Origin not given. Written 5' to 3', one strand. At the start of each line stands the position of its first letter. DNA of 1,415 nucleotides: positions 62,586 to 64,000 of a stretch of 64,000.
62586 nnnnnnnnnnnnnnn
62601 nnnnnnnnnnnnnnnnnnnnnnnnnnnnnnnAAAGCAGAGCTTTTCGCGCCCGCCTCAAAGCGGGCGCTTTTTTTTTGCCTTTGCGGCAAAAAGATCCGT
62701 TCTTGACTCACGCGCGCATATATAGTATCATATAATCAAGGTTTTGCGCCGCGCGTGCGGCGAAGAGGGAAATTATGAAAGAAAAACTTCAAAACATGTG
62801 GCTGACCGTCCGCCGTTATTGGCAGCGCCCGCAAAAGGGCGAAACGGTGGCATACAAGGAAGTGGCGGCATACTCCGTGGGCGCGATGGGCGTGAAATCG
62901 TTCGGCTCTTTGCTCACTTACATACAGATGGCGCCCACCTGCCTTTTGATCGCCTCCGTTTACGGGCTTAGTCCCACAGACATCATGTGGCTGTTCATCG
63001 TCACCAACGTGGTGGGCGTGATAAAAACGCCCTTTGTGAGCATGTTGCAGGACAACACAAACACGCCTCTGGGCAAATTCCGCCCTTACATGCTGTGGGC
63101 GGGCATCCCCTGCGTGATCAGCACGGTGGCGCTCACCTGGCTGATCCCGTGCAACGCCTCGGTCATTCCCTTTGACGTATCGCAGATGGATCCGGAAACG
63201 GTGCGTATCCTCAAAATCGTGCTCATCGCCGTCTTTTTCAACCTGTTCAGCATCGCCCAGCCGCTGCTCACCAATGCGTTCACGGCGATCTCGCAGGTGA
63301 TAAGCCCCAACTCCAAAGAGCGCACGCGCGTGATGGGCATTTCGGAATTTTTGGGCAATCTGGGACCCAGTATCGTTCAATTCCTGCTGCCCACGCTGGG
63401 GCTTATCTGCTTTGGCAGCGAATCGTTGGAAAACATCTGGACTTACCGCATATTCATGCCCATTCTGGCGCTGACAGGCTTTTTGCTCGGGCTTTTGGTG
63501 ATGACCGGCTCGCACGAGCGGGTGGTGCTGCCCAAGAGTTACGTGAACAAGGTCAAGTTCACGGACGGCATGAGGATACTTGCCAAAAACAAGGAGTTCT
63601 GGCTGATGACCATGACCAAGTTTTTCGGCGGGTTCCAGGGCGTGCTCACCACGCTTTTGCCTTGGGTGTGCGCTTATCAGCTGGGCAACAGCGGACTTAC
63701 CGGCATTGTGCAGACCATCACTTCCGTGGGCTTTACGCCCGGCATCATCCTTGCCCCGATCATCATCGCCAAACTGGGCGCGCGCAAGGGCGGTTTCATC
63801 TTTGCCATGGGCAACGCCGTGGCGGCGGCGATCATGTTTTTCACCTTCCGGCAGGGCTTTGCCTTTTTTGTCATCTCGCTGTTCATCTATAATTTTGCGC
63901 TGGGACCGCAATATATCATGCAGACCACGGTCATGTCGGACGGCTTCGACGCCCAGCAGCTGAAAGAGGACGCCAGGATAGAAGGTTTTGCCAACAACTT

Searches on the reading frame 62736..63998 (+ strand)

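Call 62: search_protein_families(library=pfam, max_evalue=0.00001, proteins=[window:62736-63998:+])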
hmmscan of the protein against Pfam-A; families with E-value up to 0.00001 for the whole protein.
window:62736-63998:+ (421 aa): 2 families
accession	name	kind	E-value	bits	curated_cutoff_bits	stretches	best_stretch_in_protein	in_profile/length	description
PF13347.12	MFS_2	-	9.4e-34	117.1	27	1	46-419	2-358/427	MFS/sugar transport protein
PF07690.21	MFS_1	-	2.5e-14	53.4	33.4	1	58-405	17-324/347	Major Facilitator Superfamily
